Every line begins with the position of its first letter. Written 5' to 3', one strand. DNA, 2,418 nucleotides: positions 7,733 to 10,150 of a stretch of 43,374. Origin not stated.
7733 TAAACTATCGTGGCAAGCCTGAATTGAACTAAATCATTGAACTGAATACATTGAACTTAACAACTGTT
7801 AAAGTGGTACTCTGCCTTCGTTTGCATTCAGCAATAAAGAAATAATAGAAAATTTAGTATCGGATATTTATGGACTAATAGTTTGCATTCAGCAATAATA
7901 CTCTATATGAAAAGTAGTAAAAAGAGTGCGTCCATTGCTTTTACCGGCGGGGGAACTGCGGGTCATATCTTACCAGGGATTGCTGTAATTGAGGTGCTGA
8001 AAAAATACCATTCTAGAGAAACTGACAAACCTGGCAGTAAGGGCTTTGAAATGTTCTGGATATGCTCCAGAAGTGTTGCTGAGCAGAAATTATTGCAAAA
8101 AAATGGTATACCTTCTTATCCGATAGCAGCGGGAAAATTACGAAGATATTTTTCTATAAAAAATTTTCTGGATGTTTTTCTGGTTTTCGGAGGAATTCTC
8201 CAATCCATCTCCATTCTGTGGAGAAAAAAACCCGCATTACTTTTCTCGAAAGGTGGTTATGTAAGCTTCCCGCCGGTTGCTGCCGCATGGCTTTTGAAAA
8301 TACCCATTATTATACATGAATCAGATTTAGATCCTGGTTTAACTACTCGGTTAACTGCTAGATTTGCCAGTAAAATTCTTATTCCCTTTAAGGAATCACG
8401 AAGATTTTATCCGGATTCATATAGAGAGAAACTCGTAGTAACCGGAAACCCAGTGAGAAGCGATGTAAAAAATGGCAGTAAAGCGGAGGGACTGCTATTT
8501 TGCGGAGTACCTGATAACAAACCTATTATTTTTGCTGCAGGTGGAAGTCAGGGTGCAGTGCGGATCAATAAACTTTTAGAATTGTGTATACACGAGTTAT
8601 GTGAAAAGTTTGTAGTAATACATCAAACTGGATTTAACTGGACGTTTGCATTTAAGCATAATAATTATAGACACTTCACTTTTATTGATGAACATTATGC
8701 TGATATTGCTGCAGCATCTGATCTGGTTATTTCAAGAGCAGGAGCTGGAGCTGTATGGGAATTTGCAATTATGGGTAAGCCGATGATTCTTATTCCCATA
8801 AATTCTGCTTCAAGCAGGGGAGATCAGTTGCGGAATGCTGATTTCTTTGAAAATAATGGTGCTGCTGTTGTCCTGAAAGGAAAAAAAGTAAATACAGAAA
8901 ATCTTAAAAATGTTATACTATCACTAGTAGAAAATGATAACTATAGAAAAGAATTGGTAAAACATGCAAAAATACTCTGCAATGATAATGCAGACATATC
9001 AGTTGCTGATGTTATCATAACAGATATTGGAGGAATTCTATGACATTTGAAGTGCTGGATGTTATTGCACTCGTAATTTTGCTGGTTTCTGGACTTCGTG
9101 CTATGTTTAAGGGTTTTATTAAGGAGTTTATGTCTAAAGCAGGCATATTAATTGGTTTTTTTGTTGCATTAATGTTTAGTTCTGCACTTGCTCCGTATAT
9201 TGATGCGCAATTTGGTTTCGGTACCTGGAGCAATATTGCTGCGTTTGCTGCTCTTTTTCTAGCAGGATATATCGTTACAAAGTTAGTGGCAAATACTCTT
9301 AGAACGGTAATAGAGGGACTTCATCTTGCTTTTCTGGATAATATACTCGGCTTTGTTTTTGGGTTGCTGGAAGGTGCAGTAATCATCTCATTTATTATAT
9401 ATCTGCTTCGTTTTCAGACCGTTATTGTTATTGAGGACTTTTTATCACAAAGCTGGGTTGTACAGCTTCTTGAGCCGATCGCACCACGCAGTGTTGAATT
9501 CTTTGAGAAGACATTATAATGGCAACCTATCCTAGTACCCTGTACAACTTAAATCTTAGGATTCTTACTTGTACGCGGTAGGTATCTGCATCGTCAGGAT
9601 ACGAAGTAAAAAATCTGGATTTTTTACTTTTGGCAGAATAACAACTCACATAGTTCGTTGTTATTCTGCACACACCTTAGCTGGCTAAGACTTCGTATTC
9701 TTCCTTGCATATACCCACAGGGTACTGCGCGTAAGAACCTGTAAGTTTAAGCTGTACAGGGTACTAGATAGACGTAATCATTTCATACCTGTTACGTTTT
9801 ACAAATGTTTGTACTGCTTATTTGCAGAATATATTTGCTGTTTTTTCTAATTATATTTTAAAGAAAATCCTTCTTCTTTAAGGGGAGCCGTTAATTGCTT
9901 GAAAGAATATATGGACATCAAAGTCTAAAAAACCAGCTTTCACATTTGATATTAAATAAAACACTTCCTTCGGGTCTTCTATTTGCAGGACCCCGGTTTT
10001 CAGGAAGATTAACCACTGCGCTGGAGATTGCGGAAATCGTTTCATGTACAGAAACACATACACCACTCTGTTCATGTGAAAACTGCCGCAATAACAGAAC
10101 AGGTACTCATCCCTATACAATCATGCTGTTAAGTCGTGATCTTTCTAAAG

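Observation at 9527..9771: Unclassified 245-nt rod-plus-three-hairpin element between cvpA and the holB operon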

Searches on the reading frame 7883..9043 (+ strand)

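Call 10: search_protein_families(library=pfam, proteins=[window:7883-9043:+])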
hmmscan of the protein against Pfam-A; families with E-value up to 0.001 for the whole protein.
window:7883-9043:+ (386 aa): 3 families
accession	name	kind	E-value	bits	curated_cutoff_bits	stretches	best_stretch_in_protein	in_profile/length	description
PF03033.26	Glyco_transf_28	-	4.6e-34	117.9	26.2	1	18-166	1-138/139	Glycosyltransferase family 28 N-terminal domain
PF04101.22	Glyco_tran_28_C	-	2.3e-32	112.8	22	1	216-361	2-153/166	Glycosyltransferase family 28 C-terminal domain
PF00201.24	UDPGT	-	1.3e-06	27.9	19.5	1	283-364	345-421/499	UDP-glucoronosyl and UDP-glucosyl transferase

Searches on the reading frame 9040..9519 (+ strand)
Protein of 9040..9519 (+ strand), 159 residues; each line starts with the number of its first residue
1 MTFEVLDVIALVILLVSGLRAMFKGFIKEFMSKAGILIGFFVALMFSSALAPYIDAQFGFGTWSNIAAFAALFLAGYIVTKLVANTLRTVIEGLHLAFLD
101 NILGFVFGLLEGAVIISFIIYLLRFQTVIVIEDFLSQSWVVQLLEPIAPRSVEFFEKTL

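Call 10: search_protein_families(library=pfam, proteins=[window:9040-9519:+])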
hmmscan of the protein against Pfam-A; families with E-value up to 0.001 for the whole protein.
window:9040-9519:+ (159 aa): 1 family
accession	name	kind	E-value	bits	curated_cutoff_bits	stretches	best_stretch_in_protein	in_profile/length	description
PF02674.22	Colicin_V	-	7.1e-30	104.3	29.3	1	6-148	1-143/144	Colicin V production protein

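Call 11: find_encoding_contigs(protein=window:9040-9519:+, flank=3000, max_places=10)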
Protein window:9040-9519:+ (159 aa): 10 contigs read that carry it; 3 places shown.
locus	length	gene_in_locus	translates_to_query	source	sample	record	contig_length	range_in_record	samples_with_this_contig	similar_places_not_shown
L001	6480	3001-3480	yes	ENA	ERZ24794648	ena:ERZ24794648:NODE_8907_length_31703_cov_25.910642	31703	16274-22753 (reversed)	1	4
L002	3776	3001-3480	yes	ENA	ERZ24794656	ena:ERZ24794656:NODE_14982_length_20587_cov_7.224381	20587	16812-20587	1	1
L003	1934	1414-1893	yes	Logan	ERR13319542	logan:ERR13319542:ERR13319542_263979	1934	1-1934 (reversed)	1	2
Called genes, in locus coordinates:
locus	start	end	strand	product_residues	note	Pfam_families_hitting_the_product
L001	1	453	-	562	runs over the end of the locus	PF00528:BPD_transp_1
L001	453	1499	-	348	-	PF01547:SBP_bac_1, PF13531:SBP_bac_11, PF13416:SBP_bac_8, PF13343:SBP_bac_6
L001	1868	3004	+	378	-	PF03033:Glyco_transf_28, PF04101:Glyco_tran_28_C, PF00201:UDPGT (weak)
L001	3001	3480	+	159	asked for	PF02674:Colicin_V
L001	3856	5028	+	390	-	PF13177:DNA_pol3_delta2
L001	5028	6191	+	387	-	PF00989:PAS (weak), PF08448:PAS_4 (weak), PF13426:PAS_9 (weak), PF00512:HisKA, PF02518:HATPase_c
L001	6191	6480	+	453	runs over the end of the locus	PF00072:Response_reg, PF01078:Mg_chelatase (faint), PF00158:Sigma54_activat, PF14532:Sigma54_activ_2, PF07724:AAA_2 (weak), PF07728:AAA_5 (weak), PF25601:AAA_lid_14, PF02954:HTH_8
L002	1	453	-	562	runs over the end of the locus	PF00528:BPD_transp_1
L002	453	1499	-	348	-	PF01547:SBP_bac_1, PF13531:SBP_bac_11, PF13416:SBP_bac_8, PF13343:SBP_bac_6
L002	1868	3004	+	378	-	PF03033:Glyco_transf_28, PF04101:Glyco_tran_28_C, PF00201:UDPGT (weak)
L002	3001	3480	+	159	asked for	PF02674:Colicin_V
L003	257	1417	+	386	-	PF03033:Glyco_transf_28, PF04101:Glyco_tran_28_C, PF00201:UDPGT (weak)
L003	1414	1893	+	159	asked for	PF02674:Colicin_V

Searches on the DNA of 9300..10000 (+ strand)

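Call 6: search_rna_families(source=window, start=9300, end=10000, threshold=evalue, max_evalue=10, show_alignments=3)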
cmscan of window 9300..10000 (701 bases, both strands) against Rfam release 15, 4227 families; matches with E-value up to 10: 2.
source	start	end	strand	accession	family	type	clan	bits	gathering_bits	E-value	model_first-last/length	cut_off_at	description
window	9549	9627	+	RF02891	AgrB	Gene; antisense;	-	17.5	40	3.3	1-84/84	no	ArsR-gov region gene B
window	9818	9894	+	RF01506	Afu_294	Gene; snRNA; snoRNA; CD-box;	-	13.6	43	6.4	1-83/83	no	A. fumigatus snoRNA Afu_294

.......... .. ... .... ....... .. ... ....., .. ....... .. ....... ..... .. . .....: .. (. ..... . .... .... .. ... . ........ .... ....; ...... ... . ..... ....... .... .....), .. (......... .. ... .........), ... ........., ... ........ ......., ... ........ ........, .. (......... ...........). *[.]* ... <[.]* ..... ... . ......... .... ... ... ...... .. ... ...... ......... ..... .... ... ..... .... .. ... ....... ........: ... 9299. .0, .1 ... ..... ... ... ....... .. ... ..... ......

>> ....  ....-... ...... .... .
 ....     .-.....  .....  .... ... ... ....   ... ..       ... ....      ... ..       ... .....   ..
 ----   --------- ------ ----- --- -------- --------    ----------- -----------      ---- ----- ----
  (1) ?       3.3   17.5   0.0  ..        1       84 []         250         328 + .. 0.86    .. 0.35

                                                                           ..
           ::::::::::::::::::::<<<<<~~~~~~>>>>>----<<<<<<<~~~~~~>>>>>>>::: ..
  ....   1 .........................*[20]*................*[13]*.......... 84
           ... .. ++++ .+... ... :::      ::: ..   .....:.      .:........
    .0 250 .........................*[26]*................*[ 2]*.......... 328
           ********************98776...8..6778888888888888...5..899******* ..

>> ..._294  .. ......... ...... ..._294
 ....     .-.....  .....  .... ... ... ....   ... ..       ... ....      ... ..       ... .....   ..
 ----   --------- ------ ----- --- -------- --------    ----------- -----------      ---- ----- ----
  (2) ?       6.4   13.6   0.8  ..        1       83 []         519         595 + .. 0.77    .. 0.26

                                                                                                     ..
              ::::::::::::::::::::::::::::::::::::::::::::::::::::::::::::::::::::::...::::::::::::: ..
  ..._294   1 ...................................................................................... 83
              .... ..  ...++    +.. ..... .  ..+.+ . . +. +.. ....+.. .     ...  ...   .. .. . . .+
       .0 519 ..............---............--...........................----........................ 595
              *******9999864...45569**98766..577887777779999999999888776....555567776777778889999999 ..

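Call 24: search_dna_similar(query=window:9520-9780:+, collection=plasmids, mode=distant, max_evalue=0.01)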
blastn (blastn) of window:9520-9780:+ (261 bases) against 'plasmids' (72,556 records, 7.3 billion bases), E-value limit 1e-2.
No match.

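Call 25: search_dna_similar(query=window:9520-9780:+, collection=phages, mode=distant, max_evalue=0.01)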
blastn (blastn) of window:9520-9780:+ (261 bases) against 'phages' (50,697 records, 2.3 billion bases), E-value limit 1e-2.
No match.

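Call 69: search_dna_similar(query=window:9530-9575:+, collection=plasmids, mode=distant, max_evalue=10, max_rows=15)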
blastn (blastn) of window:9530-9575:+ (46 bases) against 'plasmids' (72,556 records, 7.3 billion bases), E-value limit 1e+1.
Records with a match: 24; places in all: 25; records where one place covers at least 80% of the query: 0.
Best place of each record, by identity: >=99% 21; 95-99% 2; 90-95% 1.
By first word of the organism name: Lactiplantibacillus 15; Pediococcus 4; Levilactobacillus 2; Acinetobacter 1; Sulfitobacter 1; Ligilactobacillus 1.
By predicted mobility (MOB-suite, as given by PLSDB): mobilizable 18; conjugative 4; non-mobilizable 2.
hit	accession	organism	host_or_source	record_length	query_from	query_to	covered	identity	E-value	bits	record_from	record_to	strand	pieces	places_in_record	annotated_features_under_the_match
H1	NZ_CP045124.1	Acinetobacter indicus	cow,cow feces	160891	23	44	48%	95.5%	3e+0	37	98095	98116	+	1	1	pglX: BREX-1 system adenine-specific DNA-methyltransferase PglX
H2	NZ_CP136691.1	Sulfitobacter sp. LC.270.F.C4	Macrocystis pyrifera gametophyte,Whole ...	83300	22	43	48%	95.5%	3e+0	37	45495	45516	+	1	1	toll/interleukin-1 receptor domain-containing protein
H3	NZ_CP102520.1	Ligilactobacillus salivarius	Homo sapiens,Cell culture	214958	1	23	50%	91.3%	9e+0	34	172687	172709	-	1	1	hypothetical protein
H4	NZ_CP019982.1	Pediococcus inopinatus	Single cell,brewery yeast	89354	25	43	41%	100.0%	3e+0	36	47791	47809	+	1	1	rpmG: 50S ribosomal protein L33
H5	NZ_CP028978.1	Lactiplantibacillus plantarum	liquid feed,pig feed from feed plant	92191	25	43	41%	100.0%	3e+0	36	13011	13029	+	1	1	rpmG: 50S ribosomal protein L33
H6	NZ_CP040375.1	Lactiplantibacillus plantarum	cell culture,Angelica gigas Nakai root ...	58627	25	43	41%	100.0%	3e+0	36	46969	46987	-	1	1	rpmG: 50S ribosomal protein L33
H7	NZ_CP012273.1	Pediococcus damnosus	bottled beer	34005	25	43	41%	100.0%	3e+0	36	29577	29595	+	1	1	rpmG: 50S ribosomal protein L33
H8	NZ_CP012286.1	Pediococcus damnosus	brewing yeast sample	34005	25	43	41%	100.0%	3e+0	36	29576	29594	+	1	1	rpmG: 50S ribosomal protein L33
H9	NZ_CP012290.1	Pediococcus damnosus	pilsner beer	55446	25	43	41%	100.0%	3e+0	36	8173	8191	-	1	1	rpmG: 50S ribosomal protein L33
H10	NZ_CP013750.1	Lactiplantibacillus plantarum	Drosophila melanogaster,liquid ...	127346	25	43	41%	100.0%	3e+0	36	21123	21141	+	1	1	rpmG: 50S ribosomal protein L33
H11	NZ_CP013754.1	Lactiplantibacillus plantarum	Drosophila melanogaster,liquid ...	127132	25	43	41%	100.0%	3e+0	36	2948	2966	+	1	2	rpmG: 50S ribosomal protein L33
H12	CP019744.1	Levilactobacillus brevis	cell culture,wheat beer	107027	25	43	41%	100.0%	3e+0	36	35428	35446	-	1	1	50S ribosomal protein L33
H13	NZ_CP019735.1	Levilactobacillus brevis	cell culture,wheat beer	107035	25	43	41%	100.0%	3e+0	36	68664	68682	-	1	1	rpmG: 50S ribosomal protein L33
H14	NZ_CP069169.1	Lactiplantibacillus plantarum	mixed culture,stinky xiancaigeng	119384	25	43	41%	100.0%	3e+0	36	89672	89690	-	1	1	none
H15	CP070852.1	Lactiplantibacillus plantarum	bacterial isolate,Fu-Tsai (Fermented ...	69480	25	43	41%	100.0%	3e+0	36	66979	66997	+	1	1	rpmG: 50S ribosomal protein L33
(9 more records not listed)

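Call 70: search_dna_similar(query=window:9724-9769:-, collection=plasmids, mode=distant, max_evalue=10, max_rows=15)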
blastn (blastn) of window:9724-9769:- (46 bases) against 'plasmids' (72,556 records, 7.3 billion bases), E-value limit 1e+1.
Records with a match: 1; places in all: 1; records where one place covers at least 80% of the query: 0.
Best place of each record, by identity: 90-95% 1.
By first word of the organism name: Pantoea 1.
By predicted mobility (MOB-suite, as given by PLSDB): non-mobilizable 1.
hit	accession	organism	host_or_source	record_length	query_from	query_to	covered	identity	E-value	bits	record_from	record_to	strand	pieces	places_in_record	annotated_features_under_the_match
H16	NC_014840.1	Pantoea sp. At-9b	-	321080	8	30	50%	91.3%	9e+0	34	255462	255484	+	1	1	alkene reductase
